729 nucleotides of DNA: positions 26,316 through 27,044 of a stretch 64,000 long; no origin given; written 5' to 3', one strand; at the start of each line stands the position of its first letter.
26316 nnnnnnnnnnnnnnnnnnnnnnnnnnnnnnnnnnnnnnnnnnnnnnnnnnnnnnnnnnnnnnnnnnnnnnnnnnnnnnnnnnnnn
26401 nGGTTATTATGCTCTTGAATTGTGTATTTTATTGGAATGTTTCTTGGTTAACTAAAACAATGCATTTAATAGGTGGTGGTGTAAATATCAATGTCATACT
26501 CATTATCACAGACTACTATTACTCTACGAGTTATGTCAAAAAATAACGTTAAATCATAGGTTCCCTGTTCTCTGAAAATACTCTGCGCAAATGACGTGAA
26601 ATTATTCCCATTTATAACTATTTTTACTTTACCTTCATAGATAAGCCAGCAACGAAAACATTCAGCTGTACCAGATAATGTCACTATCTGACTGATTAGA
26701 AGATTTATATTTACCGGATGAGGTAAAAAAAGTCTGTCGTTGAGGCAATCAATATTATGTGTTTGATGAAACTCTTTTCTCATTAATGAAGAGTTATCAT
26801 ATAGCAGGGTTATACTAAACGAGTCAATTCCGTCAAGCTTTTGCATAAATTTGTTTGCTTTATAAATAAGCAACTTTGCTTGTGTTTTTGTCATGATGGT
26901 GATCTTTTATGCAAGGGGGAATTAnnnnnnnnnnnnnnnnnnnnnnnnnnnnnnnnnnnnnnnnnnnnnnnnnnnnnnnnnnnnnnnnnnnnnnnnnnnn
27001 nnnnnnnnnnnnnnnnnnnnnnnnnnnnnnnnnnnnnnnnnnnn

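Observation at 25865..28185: AT-rich cluster of unassignable genes next to nfrB: polytopic membrane protein plus small cytoplasmic proteins and a decayed stretch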

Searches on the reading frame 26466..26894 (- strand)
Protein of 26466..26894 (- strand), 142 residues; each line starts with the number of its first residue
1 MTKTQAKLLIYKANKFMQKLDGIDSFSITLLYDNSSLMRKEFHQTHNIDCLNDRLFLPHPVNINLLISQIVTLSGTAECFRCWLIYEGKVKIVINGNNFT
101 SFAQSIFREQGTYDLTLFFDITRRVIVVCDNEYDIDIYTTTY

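Call 6: search_protein_families(library=pfam, max_evalue=1, proteins=[window:26466-26894:-])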
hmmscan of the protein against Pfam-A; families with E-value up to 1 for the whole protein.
window:26466-26894:- (142 aa): 0 families

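Call 7: search_protein_families(library=ncbifam, max_evalue=1, proteins=[window:26466-26894:-])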
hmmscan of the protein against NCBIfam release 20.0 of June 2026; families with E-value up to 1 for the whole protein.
window:26466-26894:- (142 aa): 0 families

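Call 19: search_protein_families(library=padloc, max_evalue=1, proteins=[window:26466-26894:-])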
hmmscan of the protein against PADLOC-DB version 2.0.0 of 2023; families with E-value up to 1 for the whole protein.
window:26466-26894:- (142 aa): 0 families

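Call 21: find_homologous_proteins(query=window:26466-26894:-, max_evalue=0.001)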
Query window:26466-26894:- (142 aa): 5 proteins with E <= 0.001 among 21 candidates.
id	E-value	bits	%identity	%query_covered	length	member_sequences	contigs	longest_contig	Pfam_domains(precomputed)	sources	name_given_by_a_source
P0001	2.9e-89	314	99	100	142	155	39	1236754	-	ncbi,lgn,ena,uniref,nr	ncbi:TPA: hypothetical protein ACGBQD_005024 [Escherichia coli]|uniref:hypothetical protein n=1 Tax=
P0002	3.0e-60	220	73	100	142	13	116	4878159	-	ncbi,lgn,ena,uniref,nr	ncbi:TPA: hypothetical protein JLP25_004698 [Escherichia coli]|uniref:hypothetical protein n=1 Tax=E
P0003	6.5e-52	193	63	100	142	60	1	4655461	-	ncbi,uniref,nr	ncbi:hypothetical protein HVY57_08105 [Escherichia fergusonii]|uniref:hypothetical protein n=1 Tax=E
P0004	3.3e-36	142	97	49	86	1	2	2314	-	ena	-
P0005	7.5e-36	141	59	80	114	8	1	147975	-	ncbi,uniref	ncbi:hypothetical protein [Escherichia fergusonii]|uniref:hypothetical protein n=1 Tax=Escherichia f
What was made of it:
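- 26466..26894 (-): 142-aa cytoplasmic protein. Orphan, diverged member of an RhsI immunity family for Tox-HNH-EHHH nuclease Rhs tips. The family is narrow, found only in E. coli and E. fergusonii (call 21).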

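Call 22: find_encoding_contigs(protein=P0003, flank=8000, max_places=4)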
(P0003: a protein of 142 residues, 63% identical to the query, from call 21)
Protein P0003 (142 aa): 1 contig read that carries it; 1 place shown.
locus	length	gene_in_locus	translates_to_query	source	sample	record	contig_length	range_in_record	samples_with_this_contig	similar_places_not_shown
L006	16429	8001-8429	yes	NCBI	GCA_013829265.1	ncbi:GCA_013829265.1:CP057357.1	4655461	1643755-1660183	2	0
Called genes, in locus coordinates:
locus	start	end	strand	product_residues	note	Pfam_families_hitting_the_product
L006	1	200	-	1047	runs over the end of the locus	PF00873:ACR_tran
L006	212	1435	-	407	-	PF19335:HMBD, PF25919:BSH_CusB, PF25973:BSH_CzcB (weak), PF25869:3HB_CusB, PF25954:Beta-barrel_RND_2, PF25989:YknX_C (weak)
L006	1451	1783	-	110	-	PF11604:CusF_Ec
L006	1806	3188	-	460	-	PF02321:OEP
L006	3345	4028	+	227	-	PF00072:Response_reg, PF00486:Trans_reg_C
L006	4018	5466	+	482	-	PF21085:CusS, PF00672:HAMP, PF26769:HAMP_PhoQ (weak), PF00512:HisKA, PF02518:HATPase_c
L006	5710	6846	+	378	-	PF13808:DDE_Tnp_1_assoc, PF01609:DDE_Tnp_1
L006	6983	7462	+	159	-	PF09346:SMI1_KNR4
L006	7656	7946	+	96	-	-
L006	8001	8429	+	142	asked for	-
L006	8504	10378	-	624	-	PF02518:HATPase_c, PF13589:HATPase_c_3, PF00183:HSP90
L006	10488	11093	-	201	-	PF21176:RecR_HhH, PF02132:RecR_ZnF (weak), PF01751:Toprim, PF13662:Toprim_4, PF21175:RecR_C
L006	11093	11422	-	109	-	PF02575:YbaB_DNA_bd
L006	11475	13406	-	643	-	PF05496:RuvB_N (faint), PF13177:DNA_pol3_delta2, PF00004:AAA, PF13401:AAA_22 (faint), PF22608:DNAX_ATPase_lid, PF12169:DNA_pol3_gamma3, PF12168:DNA_pol3_tau_4, PF12170:DNA_pol3_tau_5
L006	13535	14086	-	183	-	PF00156:Pribosyltran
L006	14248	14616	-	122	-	PF04304:DUF454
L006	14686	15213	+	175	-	PF07445:PriC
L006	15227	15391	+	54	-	PF10689:DUF2496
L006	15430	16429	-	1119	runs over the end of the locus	PF12795:MscS_porin, PF12794:MscS_TM, PF21088:MS_channel_1st, PF00924:MS_channel_2nd, PF21082:MS_channel_3rd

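Call 40: search_protein_families(library=pfam, max_evalue=1, proteins=[L006:7656-7946:+])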
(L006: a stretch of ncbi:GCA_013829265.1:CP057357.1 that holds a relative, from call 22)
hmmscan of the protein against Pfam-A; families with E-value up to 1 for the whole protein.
L006:7656-7946:+ (96 aa): 2 families
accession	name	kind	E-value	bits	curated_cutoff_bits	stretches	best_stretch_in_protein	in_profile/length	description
PF03127.19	GAT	-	0.034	14.8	31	1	4-40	4-37/77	GAT domain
PF10757.14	YbaJ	-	0.042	14.9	25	1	3-53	47-97/118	Biofilm formation regulator YbaJ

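Call 55: find_related_loci(query=A3, collection=genome_contigs, flank=6000)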
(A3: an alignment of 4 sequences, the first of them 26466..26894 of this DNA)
Query A3 (142 aa) in genome_contigs; peptide patterns used: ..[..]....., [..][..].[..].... (x = any residue, [..] = any of these).
168 stretches matched a pattern, but none encodes a relative of the query by tblastn (E <= 1e-3).

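Call 56: search_dna_similar(query=window:26466-26894:-, collection=plasmids, mode=protein, max_evalue=0.01, max_rows=15)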
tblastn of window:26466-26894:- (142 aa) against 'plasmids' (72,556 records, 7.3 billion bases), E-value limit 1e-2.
Records with a match: 3; places in all: 3; records where one place covers at least 80% of the query: 3.
Best place of each record, by identity: >=99% 2; <60% 1.
By first word of the organism name: Escherichia 3.
By predicted mobility (MOB-suite, as given by PLSDB): non-mobilizable 3.
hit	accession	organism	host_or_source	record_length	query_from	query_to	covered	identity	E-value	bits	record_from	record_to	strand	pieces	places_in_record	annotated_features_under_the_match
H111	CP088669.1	Escherichia coli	Homo sapiens,blood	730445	1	142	100%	100.0%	7e-91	294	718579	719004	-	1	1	hypothetical protein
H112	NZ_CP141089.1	Escherichia coli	Homo sapiens,Infected Human Urine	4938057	1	142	100%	100.0%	7e-91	294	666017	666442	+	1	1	none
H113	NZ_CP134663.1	Escherichia coli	Larus michahellis,bacteria,cloaca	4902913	5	138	94%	32.6%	4e-13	72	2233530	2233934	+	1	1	none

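Call 57: get_annotated_region(hit=H113, flank=9000)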
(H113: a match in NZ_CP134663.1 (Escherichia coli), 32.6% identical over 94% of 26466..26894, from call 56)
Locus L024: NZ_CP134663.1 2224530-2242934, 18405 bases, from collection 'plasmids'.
description: Escherichia coli strain 64A:C plasmid unnamed1, complete sequence
organism: Escherichia coli (NCBI taxid 562)
taxonomy: Bacteria; Pseudomonadota; Gammaproteobacteria; Enterobacterales; Enterobacteriaceae; Escherichia; Escherichia coli
host: -; source: Larus michahellis,bacteria,cloaca; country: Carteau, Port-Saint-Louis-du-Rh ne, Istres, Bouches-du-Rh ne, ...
typing (MOB-suite, as given by PLSDB): non-mobilizable
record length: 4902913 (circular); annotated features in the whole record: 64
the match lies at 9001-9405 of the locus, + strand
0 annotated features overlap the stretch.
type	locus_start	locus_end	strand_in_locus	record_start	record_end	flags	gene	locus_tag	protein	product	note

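Call 59: search_protein_families(library=pfam, max_evalue=1, proteins=[L024:8986-9420:+, L024:3847-4299:+, L024:4318-5088:+])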
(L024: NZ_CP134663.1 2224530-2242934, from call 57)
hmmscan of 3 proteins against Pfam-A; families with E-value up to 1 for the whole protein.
L024:8986-9420:+ (144 aa): 0 families

L024:3847-4299:+ (150 aa): 1 family
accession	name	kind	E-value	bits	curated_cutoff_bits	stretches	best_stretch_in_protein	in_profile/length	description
PF08786.17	DcrB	-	7.1e-19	68.6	27.2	1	19-137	11-126/127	DcrB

L024:4318-5088:+ (256 aa): 3 families
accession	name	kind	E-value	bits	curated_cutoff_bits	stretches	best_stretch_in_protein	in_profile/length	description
PF00428.24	Ribosomal_60s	-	0.013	16.5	28.1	1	99-145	38-79/88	60s Acidic ribosomal protein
PF05488.18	PAAR_motif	-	0.069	13.8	27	1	97-119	8-30/70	PAAR motif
PF25799.1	prePAAR_I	-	0.6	10.9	25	0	5-52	2-38/57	Class I prePAAR effector Rhs1 motif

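Call 65: search_solved_structures(query=A3, max_evalue=1)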
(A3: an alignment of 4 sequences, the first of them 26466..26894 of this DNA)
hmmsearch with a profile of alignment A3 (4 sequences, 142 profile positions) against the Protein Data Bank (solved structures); distinct sequences matched with E-value up to 1: 1.
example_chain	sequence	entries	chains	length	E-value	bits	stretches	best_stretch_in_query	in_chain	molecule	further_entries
1d2i_A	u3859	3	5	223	0.48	13.6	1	89-142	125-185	PROTEIN (RESTRICTION ENDONUCLEASE BGLII) | ENDONUCLEASE BGLII | RESTRICTION ENDONUCLEASE BGLII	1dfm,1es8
